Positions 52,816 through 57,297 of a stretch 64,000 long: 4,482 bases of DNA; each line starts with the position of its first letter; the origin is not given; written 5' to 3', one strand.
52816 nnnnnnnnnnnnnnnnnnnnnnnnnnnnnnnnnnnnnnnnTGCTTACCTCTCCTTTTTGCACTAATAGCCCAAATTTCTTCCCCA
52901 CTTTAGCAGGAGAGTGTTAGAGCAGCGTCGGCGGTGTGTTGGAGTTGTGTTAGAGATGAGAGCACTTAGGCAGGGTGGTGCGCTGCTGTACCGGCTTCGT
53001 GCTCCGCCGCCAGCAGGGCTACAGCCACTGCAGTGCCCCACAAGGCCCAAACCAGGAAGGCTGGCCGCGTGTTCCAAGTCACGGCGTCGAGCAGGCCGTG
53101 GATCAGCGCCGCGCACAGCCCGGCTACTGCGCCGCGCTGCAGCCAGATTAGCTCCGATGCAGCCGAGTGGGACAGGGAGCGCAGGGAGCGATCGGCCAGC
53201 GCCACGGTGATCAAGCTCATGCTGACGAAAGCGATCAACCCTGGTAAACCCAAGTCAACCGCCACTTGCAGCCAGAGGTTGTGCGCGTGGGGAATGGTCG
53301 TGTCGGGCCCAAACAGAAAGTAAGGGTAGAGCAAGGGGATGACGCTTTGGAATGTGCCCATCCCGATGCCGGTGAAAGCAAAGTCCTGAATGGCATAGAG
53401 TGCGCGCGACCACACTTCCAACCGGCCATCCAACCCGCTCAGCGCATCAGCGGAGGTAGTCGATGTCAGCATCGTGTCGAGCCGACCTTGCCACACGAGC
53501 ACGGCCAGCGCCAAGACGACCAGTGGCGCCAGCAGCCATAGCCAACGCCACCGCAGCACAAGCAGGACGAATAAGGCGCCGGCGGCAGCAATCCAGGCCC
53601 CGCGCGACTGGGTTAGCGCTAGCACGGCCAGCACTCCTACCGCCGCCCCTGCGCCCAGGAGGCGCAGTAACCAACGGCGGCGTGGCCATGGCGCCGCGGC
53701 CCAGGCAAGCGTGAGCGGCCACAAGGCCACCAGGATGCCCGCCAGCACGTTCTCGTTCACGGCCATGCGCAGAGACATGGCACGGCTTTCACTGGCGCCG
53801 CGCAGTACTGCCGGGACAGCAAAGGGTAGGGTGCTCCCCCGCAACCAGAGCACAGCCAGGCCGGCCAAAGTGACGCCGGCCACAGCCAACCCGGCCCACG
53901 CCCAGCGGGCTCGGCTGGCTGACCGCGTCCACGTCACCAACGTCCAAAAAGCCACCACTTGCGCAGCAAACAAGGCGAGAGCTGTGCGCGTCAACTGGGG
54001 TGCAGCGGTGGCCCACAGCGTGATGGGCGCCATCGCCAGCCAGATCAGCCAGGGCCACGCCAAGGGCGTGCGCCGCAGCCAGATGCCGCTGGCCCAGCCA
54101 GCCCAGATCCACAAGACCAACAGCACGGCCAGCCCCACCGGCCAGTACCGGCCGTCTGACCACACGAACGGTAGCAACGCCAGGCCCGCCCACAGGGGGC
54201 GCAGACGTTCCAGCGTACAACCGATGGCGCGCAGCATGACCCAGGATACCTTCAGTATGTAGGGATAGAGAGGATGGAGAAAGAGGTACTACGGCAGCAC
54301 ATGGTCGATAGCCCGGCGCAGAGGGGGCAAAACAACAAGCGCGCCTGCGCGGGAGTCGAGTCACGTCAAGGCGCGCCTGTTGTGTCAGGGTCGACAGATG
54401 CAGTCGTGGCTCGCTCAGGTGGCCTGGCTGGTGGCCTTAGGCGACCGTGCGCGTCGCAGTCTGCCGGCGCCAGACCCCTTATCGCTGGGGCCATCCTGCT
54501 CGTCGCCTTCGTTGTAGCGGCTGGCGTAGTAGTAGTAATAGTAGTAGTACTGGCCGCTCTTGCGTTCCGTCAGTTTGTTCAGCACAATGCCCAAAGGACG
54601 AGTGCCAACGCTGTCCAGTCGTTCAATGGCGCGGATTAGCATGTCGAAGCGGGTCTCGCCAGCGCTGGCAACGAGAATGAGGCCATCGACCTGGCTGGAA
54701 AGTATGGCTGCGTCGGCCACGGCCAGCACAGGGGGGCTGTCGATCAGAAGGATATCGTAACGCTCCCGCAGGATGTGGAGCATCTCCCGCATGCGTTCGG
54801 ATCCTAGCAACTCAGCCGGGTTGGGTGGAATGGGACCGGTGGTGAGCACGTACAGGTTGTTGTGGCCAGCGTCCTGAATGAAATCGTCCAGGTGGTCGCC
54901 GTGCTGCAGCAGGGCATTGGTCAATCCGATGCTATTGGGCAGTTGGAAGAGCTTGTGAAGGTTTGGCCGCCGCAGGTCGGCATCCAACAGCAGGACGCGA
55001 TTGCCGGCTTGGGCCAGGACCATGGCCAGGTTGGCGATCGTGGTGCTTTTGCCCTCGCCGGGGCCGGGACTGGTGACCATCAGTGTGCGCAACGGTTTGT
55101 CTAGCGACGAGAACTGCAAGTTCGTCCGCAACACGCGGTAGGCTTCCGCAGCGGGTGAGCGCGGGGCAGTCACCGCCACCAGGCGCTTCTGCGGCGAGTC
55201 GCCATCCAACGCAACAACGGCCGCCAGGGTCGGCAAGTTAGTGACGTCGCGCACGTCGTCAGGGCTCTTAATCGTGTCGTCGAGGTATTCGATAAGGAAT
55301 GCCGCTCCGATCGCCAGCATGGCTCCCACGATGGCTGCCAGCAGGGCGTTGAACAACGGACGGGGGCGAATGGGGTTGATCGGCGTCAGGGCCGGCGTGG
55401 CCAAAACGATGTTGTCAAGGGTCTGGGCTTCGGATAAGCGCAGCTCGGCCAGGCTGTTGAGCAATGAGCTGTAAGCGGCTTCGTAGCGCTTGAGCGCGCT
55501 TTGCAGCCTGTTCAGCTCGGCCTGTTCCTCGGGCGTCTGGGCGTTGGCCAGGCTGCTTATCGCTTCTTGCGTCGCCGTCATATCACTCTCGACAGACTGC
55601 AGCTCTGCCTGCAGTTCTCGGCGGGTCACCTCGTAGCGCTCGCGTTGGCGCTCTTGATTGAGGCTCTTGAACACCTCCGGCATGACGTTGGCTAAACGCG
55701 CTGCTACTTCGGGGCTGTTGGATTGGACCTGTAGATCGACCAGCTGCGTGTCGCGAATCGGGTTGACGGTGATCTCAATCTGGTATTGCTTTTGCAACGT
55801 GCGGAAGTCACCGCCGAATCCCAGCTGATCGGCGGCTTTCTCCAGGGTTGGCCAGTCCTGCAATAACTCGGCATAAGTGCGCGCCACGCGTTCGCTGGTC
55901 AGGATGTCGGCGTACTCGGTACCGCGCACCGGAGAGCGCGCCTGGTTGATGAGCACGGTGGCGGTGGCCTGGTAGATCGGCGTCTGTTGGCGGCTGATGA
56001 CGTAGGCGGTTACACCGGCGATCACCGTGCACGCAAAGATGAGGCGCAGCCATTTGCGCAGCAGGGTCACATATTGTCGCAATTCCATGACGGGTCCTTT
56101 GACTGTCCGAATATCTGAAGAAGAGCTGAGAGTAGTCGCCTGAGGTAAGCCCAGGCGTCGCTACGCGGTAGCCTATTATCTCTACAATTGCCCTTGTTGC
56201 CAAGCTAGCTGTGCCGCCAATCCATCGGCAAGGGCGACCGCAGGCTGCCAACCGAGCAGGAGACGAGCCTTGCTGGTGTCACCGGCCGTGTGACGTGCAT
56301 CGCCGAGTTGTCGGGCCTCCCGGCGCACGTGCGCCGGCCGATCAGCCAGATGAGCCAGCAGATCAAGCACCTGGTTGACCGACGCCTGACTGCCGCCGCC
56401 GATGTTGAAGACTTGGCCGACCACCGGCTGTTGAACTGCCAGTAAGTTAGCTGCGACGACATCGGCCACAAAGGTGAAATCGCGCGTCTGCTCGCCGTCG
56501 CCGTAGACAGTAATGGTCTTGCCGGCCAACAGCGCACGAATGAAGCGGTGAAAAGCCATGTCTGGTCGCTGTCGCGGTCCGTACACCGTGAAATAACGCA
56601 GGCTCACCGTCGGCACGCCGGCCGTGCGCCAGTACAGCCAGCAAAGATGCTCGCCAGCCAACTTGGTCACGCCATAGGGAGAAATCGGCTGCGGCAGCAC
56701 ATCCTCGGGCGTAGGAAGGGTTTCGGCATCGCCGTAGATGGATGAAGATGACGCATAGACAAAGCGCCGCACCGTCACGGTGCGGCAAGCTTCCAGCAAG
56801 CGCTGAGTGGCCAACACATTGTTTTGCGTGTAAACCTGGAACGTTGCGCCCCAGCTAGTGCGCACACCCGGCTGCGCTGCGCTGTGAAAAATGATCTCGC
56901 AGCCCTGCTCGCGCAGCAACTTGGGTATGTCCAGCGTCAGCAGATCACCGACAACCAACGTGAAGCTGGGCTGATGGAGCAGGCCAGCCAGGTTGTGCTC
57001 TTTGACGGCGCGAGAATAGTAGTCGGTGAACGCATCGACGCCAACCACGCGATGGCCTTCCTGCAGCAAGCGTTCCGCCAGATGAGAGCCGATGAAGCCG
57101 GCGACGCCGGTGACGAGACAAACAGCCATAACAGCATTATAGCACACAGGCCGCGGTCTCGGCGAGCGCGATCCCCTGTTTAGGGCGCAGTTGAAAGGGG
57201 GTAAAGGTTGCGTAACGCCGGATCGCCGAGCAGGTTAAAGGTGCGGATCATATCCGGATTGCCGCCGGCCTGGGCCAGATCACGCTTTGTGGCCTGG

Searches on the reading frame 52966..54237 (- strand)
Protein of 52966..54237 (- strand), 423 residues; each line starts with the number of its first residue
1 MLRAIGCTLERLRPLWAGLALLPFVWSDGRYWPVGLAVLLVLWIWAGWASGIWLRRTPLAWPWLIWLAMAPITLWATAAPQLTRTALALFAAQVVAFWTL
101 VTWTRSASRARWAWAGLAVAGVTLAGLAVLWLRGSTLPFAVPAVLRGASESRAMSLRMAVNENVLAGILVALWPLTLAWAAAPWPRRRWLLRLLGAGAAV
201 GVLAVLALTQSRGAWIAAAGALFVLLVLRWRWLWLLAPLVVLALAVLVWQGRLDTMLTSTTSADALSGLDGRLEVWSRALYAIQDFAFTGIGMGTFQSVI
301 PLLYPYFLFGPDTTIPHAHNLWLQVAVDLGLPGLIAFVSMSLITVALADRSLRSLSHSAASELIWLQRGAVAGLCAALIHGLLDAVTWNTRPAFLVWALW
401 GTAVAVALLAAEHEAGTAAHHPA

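Call 3: search_protein_families(library=pfam, proteins=[window:52966-54237:-], max_evalue=0.01)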
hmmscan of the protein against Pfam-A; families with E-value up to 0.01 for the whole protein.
window:52966-54237:- (423 aa): 1 family
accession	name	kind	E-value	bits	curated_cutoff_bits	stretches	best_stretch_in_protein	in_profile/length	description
PF04932.20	Wzy_C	-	1.9e-24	86.6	31.7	1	198-338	2-149/149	O-Antigen ligase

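Call 4: search_protein_families(library=ncbifam, proteins=[window:52966-54237:-], max_evalue=0.01)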
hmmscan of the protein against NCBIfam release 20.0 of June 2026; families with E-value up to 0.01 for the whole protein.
window:52966-54237:- (423 aa): 1 family
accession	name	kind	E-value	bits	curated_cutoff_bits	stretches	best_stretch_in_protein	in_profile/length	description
TIGR00947.1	2A73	equivalog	2e-19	69.9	366.4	1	161-400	170-416/425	IctB family putative bicarbonate transporter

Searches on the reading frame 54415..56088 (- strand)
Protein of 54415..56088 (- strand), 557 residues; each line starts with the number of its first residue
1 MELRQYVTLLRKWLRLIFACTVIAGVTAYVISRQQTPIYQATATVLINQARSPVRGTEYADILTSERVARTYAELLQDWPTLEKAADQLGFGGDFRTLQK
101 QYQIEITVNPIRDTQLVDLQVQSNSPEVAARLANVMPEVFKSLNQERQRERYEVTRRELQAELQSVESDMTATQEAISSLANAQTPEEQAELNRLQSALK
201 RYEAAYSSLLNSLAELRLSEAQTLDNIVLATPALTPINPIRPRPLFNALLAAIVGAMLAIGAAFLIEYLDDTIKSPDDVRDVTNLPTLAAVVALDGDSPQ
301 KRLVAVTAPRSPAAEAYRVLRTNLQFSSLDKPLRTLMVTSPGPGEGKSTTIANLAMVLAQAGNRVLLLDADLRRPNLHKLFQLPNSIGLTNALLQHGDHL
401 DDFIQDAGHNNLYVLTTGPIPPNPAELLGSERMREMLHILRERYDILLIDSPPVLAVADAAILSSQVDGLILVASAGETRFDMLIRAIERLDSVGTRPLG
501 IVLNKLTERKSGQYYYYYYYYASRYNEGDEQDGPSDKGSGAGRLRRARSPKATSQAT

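Call 3: search_protein_families(library=pfam, proteins=[window:54415-56088:-], max_evalue=0.01)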
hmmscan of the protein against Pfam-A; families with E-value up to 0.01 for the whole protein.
window:54415-56088:- (557 aa): 10 families
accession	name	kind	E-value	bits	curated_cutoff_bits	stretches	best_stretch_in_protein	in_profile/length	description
PF01656.29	CbiA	-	1.7e-12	47.9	25.4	1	336-513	1-90/125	CobQ/CobB/MinD/ParA nucleotide binding domain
PF13614.12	AAA_31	-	3.4e-11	43.9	27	1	344-466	12-140/177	AAA domain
PF10609.15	ParA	-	3.5e-11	43.4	27.1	1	335-504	5-173/246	NUBPL iron-transfer P-loop NTPase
PF02706.20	Wzz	-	7.7e-09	36.2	25.5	1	2-89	4-91/91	Chain length determinant protein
PF13807.11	GNVR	-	1.3e-08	35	27.7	1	188-265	3-79/82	G-rich domain on putative tyrosine kinase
PF13500.12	AAA_26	-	4.8e-05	23.7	27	0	470-510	131-171/198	AAA domain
PF09140.17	MipZ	-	0.00063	19.6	20.7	1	343-382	10-49/262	ATPase MipZ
PF25199.1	nSTAND_NTPase5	-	0.00086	19.6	34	1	329-378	37-86/145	Novel STAND NTPase 5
PF06564.18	CBP_BcsQ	-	0.007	16.4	21.3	0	344-476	12-147/234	Cellulose biosynthesis protein BcsQ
PF00448.28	SRP54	-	0.0081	16.3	22.7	0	344-376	11-43/196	SRP54-type protein, GTPase domain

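Call 4: search_protein_families(library=ncbifam, proteins=[window:54415-56088:-], max_evalue=0.01)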
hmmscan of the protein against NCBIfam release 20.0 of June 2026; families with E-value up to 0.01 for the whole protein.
window:54415-56088:- (557 aa): 26 families (the best 25 are shown)
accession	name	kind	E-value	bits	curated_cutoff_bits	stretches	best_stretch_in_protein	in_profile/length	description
NF007350.0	PRK09841.1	equivalog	4.3e-61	207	1248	2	303-527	501-724/726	tyrosine-protein kinase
NF008568.0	PRK11519.1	equivalog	1.2e-60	205.5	1068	1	184-522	364-714/720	tyrosine-protein kinase Wzc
TIGR01007.1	eps_fam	subfamily_domain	1.1e-59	201.4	108.05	1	315-518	1-202/204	polysaccharide biosynthesis tyrosine autokinase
TIGR01005.1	eps_transp_fam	subfamily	2.1e-48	165.1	411.7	2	302-527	513-739/754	exopolysaccharide transport protein family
TIGR03029.1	EpsG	equivalog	4.9e-42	144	313.8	1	297-504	67-273/274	chain length determinant protein tyrosine kinase EpsG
TIGR03018.1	pepcterm_TyrKin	hypoth_equivalog_domain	2.3e-41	141.4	230.65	1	303-504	1-207/207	XrtA-associated tyrosine autokinase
TIGR01006.1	polys_exp_MPA1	subfamily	1.8e-20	73.3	296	2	2-141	9-145/226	CspC family polysaccharide chain length determinant protein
TIGR03017.1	EpsF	equivalog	1.6e-18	66.6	422.75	2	194-291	346-443/444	chain length determinant protein EpsF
TIGR01969.1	minD_arch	subfamily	4.9e-18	65.2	201.75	1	335-510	2-174/251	cell division ATPase MinD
TIGR01968.1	minD_bact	equivalog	3.6e-13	49.5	212.9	1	335-456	3-124/261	septum site-determining protein MinD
TIGR03007.1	pepcterm_ChnLen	equivalog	1.1e-12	47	278.85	1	153-294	316-463/498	XrtA system polysaccharide chain length determinant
NF047398.1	AAA_KGGVGR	domain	3.6e-08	33.9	90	1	344-398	13-70/190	KGGVGR-motif variant AAA ATPase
NF041136.1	MrpORP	equivalog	4.7e-08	32.7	450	1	335-386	7-58/365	iron-sulfur cluster carrier protein MrpORP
NF041546.1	ParA_partition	equivalog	1.3e-07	31.4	180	1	344-371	10-37/203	ParA family partition ATPase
TIGR03453.1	partition_RepA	equivalog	1.8e-05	23.8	348.45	0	333-371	104-142/387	plasmid partitioning protein RepA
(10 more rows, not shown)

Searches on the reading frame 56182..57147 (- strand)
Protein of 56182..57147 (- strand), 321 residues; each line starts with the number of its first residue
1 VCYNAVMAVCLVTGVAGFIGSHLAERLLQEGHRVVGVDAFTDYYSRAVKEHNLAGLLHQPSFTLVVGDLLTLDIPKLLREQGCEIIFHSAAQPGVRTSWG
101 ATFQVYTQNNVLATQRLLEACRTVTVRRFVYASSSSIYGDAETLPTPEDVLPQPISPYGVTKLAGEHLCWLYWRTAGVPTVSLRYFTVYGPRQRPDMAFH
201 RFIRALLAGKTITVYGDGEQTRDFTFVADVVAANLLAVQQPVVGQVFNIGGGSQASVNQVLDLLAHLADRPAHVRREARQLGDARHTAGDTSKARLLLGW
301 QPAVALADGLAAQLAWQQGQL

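Call 3: search_protein_families(library=pfam, proteins=[window:56182-57147:-], max_evalue=0.01)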
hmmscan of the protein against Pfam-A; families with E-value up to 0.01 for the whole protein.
window:56182-57147:- (321 aa): 8 families
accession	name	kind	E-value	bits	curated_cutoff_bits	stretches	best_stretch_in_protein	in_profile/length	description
PF01370.27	Epimerase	-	4.3e-64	216.6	20.9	1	11-250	2-240/240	NAD dependent epimerase/dehydratase family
PF16363.11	GDP_Man_Dehyd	-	1.9e-58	198.9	27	1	11-310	1-329/332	GDP-mannose 4,6 dehydratase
PF01073.25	3Beta_HSD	-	1.4e-18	67.4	22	1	11-240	1-231/280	3-beta hydroxysteroid dehydrogenase/isomerase family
PF07993.18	NAD_binding_4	-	8e-12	45.3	20.1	1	12-209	1-233/258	Male sterility protein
PF02719.21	Polysacc_synt_2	-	3.3e-11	43.4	20.2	1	11-269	2-248/293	Polysaccharide biosynthesis protein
PF04321.23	RmlD_sub_bind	-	3.9e-11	43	27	1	11-247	4-210/287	RmlD substrate binding domain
PF13460.12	NAD_binding_10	-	1.9e-07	31.5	27.2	1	14-142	1-106/184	NAD(P)H-binding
PF05368.20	NmrA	-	0.0049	16.9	27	1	11-134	6-107/298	NmrA-like family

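Call 4: search_protein_families(library=ncbifam, proteins=[window:56182-57147:-], max_evalue=0.01)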
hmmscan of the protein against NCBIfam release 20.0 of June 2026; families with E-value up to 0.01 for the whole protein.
window:56182-57147:- (321 aa): 33 families (the best 25 are shown)
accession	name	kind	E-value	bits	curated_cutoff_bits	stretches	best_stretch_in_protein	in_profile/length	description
TIGR01179.1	galE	equivalog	1.5e-47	162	262.3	1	11-318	3-326/332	UDP-glucose 4-epimerase GalE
TIGR01181.1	dTDP_gluc_dehyt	equivalog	8e-47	159.9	365.1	1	10-317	2-311/321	dTDP-glucose 4,6-dehydratase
TIGR04180.1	EDH_00030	hypoth_equivalog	9.4e-47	159.5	475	1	11-303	2-295/297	NAD-dependent 4,6-dehydratase LegB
NF011728.1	PRK15181.1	equivalog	1e-38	133.3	760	1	10-317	18-337/348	Vi polysaccharide biosynthesis UDP-N-acetylglucosaminuronic acid C-4 epimerase TviC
TIGR02197.1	heptose_epim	equivalog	2.2e-34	119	274.6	1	11-316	2-312/316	ADP-glyceromanno-heptose 6-epimerase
NF007582.0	PRK10217.1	equivalog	1e-27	97.2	698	1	9-316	3-330/355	dTDP-glucose 4,6-dehydratase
NF007956.0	PRK10675.1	subfamily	2.1e-26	92.8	394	1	10-317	3-329/338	UDP-glucose 4-epimerase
NF007490.0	PRK10084.1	subfamily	3.5e-26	92.1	649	1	10-316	3-333/361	dTDP-glucose 4,6-dehydratase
NF042422.1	oxyalk_red_OleD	equivalog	7.8e-22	78.1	580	1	10-272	3-254/329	2-alkyl-3-oxoalkanoate reductase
TIGR01472.1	gmd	equivalog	7.3e-21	74.7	415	1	9-263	2-263/342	GDP-mannose 4,6-dehydratase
NF008360.0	PRK11150.1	equivalog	2.1e-20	73.2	452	1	11-264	3-250/310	ADP-glyceromanno-heptose 6-epimerase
TIGR03466.1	HpnA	hypoth_equivalog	3e-19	69.1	367.65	1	10-273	3-251/327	hopanoid-associated sugar epimerase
NF043036.1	ErythonDh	equivalog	5.2e-19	68.6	325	1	11-207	4-202/321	D-erythronate dehydrogenase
NF047922.1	GDPFucSynFcl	equivalog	3.6e-18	66.1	500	1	75-316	46-300/308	GDP-L-fucose synthase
TIGR02622.1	CDP_4_6_dhtase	equivalog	2.9e-17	62.9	278.45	1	10-142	7-137/352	CDP-glucose 4,6-dehydratase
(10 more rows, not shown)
